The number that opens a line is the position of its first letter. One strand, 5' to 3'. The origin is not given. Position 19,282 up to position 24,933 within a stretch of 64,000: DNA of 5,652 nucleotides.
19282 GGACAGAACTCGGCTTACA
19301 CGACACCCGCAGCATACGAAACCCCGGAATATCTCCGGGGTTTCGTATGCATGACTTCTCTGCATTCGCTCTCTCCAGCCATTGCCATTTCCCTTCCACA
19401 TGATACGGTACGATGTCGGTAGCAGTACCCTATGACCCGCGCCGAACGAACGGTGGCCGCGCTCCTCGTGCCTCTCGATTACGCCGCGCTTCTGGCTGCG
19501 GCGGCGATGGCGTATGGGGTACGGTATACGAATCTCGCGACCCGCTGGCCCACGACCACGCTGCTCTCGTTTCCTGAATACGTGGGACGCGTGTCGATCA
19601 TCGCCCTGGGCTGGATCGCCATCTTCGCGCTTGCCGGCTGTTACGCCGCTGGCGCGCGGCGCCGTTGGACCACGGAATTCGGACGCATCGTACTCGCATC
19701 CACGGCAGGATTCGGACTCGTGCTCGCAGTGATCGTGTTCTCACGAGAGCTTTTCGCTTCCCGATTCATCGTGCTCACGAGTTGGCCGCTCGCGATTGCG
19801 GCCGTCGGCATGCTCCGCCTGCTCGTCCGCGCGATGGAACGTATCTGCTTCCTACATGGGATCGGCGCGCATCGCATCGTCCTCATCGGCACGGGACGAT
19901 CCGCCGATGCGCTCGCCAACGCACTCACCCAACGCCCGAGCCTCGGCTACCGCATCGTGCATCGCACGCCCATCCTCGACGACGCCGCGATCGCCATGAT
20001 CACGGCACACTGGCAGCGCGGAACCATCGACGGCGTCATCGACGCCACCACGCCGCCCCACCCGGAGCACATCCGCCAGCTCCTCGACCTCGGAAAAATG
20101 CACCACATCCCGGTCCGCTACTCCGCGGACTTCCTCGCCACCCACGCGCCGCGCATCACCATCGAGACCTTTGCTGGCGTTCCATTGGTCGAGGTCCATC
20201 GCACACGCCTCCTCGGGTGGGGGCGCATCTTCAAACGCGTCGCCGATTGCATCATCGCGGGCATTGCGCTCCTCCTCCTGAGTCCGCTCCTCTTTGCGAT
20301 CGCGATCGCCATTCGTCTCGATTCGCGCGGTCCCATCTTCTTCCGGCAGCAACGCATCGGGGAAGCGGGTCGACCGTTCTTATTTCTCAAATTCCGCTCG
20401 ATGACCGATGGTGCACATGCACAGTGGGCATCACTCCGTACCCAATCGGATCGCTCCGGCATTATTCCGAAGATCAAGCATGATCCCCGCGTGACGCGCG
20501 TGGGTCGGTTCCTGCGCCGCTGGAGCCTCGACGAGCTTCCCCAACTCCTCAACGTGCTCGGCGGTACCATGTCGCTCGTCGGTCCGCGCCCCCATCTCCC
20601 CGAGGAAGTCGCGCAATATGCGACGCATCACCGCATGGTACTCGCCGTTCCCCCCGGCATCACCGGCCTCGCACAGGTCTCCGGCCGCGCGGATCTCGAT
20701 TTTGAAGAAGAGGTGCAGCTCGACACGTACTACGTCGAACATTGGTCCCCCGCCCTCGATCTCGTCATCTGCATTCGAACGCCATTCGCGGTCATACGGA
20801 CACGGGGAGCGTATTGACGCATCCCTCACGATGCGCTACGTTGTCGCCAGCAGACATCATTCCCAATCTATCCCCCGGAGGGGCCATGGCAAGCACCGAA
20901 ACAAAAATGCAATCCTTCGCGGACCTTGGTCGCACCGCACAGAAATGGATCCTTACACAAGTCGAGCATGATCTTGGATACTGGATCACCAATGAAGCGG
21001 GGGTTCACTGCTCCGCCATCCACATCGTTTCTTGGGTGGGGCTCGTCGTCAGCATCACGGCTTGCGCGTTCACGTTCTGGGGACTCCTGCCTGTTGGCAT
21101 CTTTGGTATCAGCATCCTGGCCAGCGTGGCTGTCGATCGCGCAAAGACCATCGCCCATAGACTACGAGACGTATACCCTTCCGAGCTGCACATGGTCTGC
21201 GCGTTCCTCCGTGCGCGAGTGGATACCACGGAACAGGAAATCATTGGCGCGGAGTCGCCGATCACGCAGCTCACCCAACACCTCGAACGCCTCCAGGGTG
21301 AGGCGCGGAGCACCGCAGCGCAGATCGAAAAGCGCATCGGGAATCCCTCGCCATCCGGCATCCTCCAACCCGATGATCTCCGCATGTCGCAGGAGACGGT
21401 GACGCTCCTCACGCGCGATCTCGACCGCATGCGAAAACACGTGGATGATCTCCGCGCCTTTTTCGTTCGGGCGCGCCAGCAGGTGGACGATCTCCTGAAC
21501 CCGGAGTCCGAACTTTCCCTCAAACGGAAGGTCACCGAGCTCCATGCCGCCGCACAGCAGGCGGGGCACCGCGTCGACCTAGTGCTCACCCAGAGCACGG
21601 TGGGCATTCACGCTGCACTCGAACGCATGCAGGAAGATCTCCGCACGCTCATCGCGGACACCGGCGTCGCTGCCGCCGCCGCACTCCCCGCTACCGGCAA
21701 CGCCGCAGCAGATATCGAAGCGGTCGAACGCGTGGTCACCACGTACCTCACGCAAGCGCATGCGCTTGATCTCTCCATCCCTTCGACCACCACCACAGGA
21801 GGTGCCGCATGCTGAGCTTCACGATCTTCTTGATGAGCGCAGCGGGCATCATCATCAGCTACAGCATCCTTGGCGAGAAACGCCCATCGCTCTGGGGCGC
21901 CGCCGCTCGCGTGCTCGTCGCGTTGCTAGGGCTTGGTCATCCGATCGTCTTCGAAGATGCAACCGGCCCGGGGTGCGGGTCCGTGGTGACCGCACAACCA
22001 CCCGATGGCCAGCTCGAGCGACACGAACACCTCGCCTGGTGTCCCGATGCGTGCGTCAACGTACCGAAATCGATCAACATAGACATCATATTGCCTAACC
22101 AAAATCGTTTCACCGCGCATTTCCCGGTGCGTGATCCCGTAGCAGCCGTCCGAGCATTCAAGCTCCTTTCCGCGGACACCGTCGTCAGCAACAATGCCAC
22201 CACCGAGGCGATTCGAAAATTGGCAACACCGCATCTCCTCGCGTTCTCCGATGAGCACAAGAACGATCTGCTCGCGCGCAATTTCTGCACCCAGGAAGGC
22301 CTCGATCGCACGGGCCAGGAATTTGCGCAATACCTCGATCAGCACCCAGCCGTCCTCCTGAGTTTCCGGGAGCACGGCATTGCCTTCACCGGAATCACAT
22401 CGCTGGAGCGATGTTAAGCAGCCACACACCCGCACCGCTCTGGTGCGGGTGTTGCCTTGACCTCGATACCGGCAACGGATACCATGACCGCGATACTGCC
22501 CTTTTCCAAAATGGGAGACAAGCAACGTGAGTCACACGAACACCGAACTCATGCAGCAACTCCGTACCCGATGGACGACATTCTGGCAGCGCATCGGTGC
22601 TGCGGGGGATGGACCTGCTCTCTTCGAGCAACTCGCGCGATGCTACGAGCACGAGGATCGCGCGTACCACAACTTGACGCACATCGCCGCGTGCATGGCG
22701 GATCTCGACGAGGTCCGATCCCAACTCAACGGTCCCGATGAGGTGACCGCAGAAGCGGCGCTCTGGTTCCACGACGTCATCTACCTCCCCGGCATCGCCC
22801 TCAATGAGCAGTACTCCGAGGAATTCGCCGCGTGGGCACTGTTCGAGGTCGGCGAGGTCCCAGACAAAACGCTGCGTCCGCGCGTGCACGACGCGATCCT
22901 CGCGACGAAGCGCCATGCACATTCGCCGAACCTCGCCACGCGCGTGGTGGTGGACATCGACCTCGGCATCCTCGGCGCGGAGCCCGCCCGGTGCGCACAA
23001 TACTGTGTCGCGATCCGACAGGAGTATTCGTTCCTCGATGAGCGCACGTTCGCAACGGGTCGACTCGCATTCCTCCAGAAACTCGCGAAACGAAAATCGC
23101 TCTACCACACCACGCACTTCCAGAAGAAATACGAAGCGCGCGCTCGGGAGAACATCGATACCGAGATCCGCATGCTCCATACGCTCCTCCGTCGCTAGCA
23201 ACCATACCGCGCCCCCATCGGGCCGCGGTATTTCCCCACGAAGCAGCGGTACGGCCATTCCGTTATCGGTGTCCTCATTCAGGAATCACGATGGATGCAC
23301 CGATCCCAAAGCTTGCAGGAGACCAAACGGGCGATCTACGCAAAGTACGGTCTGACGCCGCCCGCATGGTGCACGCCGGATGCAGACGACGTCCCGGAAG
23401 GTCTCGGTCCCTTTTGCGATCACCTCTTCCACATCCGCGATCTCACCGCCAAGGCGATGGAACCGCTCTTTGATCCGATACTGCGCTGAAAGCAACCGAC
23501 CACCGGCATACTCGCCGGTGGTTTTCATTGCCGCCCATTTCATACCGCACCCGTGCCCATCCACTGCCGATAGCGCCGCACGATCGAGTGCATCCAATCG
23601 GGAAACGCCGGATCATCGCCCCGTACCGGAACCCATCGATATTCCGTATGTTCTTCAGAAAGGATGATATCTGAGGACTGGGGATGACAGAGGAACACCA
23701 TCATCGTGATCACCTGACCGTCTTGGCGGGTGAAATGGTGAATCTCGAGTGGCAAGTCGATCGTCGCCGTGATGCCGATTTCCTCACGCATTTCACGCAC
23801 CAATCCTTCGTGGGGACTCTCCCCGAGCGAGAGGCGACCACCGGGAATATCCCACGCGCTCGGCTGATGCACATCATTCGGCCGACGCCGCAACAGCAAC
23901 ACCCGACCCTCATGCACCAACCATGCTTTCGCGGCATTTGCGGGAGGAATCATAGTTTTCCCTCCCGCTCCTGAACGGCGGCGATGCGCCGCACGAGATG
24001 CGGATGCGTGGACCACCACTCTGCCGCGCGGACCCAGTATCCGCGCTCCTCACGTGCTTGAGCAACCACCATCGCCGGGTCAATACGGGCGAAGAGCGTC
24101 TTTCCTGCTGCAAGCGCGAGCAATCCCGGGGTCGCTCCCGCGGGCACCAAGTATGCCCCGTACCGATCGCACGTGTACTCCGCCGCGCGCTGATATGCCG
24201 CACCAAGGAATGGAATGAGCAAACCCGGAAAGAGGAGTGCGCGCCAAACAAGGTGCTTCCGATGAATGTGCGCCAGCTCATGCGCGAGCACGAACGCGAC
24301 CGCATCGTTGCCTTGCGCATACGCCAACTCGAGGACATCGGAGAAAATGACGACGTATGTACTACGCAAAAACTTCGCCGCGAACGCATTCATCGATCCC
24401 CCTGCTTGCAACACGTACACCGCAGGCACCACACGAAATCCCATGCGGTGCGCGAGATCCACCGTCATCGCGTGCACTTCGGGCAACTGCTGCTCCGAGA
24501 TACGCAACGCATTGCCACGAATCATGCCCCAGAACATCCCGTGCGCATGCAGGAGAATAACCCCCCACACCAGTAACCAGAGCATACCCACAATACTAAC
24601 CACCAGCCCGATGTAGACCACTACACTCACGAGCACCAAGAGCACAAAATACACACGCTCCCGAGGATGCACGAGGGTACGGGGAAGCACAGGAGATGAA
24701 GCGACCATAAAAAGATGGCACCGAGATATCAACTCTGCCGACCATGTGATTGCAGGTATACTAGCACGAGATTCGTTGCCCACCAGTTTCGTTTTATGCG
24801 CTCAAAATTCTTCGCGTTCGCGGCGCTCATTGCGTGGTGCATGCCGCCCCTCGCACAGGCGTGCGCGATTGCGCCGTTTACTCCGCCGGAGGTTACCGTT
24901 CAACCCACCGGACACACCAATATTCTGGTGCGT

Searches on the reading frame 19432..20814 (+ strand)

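Call 65: search_protein_families(library=pfam, proteins=[window:19432-20814:+], max_evalue=0.001)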
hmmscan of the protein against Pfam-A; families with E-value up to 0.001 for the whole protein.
window:19432-20814:+ (461 aa): 2 families
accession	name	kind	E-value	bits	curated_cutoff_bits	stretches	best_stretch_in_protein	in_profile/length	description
PF02397.22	Bac_transf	-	9e-65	218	27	1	268-455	1-178/179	Bacterial sugar transferase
PF13727.12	CoA_binding_3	-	1.5e-05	25.5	25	1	67-176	2-107/175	CoA-binding domain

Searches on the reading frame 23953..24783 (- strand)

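Call 65: search_protein_families(library=pfam, proteins=[window:23953-24783:-], max_evalue=0.001)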
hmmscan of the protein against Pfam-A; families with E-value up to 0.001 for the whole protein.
window:23953-24783:- (277 aa): 1 family
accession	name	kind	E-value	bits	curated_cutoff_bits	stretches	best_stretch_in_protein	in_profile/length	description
PF01435.24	Peptidase_M48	-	1.7e-20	74.1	20.3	2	98-183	2-86/186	Peptidase family M48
